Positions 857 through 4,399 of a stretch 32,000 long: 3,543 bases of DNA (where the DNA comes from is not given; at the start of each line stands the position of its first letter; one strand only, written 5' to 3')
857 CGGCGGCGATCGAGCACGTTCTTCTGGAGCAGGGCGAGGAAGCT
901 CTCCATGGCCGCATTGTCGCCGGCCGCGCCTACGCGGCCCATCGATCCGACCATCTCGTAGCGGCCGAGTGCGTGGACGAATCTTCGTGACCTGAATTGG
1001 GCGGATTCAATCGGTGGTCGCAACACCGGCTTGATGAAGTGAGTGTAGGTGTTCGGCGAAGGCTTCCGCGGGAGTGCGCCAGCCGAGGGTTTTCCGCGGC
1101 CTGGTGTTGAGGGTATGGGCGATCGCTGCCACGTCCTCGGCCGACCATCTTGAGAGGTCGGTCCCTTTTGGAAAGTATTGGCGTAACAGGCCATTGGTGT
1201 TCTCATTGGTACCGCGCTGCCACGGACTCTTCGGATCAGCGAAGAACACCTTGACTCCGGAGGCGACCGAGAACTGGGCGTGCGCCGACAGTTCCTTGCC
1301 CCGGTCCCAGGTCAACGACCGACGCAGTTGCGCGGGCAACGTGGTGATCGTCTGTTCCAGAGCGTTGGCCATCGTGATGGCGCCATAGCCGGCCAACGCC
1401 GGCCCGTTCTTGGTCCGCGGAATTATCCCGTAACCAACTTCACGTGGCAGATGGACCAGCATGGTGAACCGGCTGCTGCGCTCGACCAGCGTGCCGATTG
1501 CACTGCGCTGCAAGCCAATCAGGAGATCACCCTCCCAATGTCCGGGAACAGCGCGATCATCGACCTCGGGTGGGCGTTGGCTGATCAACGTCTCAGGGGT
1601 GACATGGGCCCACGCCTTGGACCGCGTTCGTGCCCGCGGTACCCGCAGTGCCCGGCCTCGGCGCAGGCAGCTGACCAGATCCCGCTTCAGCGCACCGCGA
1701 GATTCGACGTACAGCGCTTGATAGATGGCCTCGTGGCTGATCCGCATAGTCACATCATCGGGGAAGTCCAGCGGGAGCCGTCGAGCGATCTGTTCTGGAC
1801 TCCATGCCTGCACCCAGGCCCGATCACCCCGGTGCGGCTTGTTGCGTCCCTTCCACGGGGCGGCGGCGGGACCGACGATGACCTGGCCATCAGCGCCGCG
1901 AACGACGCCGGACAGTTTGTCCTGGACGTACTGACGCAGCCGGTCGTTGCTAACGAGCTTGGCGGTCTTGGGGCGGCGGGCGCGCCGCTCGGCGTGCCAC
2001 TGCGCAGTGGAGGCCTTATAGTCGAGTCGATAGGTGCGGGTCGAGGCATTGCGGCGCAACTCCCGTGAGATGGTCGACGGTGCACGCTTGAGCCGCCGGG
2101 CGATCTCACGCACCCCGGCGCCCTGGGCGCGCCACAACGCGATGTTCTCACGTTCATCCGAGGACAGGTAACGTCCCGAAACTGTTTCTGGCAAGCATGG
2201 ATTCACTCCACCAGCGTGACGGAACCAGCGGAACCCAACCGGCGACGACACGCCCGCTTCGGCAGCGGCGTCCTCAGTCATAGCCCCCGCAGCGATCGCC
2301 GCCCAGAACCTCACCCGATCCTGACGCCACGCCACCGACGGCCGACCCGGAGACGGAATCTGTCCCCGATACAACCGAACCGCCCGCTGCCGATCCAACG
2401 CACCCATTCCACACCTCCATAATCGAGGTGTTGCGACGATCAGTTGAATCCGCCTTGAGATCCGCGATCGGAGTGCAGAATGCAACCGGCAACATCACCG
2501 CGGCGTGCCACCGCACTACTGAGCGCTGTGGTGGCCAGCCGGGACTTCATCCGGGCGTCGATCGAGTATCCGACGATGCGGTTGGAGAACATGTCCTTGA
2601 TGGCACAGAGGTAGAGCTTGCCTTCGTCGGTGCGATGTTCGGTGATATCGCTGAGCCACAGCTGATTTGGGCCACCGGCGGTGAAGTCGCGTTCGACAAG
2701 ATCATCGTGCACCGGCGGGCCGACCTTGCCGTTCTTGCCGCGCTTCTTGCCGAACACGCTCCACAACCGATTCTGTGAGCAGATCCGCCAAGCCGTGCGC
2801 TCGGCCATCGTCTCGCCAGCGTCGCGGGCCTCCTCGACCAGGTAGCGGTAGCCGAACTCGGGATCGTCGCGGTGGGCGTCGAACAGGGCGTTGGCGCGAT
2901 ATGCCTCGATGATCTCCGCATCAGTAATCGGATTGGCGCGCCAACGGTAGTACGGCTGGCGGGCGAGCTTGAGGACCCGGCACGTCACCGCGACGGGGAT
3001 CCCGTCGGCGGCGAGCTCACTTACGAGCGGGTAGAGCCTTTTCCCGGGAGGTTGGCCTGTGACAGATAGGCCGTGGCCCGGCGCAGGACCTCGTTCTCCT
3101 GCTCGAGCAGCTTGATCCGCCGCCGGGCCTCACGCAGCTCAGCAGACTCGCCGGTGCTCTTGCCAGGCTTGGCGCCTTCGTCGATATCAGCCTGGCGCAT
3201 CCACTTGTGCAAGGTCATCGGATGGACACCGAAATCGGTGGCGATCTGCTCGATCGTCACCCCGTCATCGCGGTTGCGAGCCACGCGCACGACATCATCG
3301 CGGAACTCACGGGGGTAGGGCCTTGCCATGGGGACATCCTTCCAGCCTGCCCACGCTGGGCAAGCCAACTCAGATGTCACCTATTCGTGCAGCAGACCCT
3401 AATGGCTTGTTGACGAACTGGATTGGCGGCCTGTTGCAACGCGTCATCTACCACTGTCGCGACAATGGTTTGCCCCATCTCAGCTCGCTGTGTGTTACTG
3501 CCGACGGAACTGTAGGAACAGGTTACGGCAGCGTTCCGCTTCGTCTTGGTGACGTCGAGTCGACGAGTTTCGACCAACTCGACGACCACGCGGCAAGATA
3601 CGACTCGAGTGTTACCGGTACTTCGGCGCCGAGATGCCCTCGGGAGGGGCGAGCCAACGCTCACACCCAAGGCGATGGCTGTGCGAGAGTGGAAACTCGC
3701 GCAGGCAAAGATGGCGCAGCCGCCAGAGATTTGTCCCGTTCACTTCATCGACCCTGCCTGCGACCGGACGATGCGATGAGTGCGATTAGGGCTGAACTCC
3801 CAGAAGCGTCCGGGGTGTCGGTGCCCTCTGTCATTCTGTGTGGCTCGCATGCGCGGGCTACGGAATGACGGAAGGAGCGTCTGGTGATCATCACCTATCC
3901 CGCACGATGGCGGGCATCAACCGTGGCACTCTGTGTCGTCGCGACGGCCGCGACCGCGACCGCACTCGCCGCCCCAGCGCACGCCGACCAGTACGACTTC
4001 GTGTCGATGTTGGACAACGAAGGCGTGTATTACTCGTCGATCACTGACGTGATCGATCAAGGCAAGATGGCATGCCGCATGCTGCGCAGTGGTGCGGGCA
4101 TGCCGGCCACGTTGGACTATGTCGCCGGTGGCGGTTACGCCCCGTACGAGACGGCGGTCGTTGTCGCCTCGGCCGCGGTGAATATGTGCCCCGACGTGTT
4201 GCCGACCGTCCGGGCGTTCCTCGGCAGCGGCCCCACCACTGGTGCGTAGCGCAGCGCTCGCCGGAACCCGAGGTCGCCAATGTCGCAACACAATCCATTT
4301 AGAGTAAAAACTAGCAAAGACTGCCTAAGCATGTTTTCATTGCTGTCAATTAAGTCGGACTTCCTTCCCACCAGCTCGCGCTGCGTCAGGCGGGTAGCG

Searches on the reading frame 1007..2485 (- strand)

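Call 11: search_protein_families(library=pfam, proteins=[window:1007-2485:-], max_evalue=0.001)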
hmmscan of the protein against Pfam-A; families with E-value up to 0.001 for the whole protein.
window:1007-2485:- (492 aa): 3 families
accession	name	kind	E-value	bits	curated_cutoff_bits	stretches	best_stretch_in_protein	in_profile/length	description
PF13936.12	HTH_38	-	3.8e-20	71.8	27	1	103-146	1-44/44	Helix-turn-helix domain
PF00665.32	rve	-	7.3e-05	23.4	32.6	0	312-421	3-102/102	Integrase core domain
PF13384.12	HTH_23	-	0.00015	21.9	24.6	1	108-146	3-42/50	Homeodomain-like domain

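Call 12: search_protein_families(library=padloc, proteins=[window:1007-2485:-], max_evalue=0.001)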
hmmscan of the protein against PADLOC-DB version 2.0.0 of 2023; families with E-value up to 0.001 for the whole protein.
window:1007-2485:- (492 aa): 0 families

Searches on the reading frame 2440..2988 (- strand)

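Call 64: search_protein_families(library=pfam, proteins=[window:2440-2988:-], max_evalue=0.001)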
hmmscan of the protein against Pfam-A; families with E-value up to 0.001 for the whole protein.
window:2440-2988:- (182 aa): 1 family
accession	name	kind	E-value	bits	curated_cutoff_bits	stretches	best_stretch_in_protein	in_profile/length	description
PF00665.32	rve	-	4.3e-16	59.5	32.6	1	106-178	3-77/102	Integrase core domain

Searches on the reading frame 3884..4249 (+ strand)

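Call 64: search_protein_families(library=pfam, proteins=[window:3884-4249:+], max_evalue=0.001)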
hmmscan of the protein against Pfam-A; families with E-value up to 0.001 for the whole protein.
window:3884-4249:+ (121 aa): 1 family
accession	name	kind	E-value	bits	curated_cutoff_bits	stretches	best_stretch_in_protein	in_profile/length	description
PF05305.19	DUF732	-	5.7e-12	46.3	22.4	1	36-104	2-72/72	Protein of unknown function (DUF732)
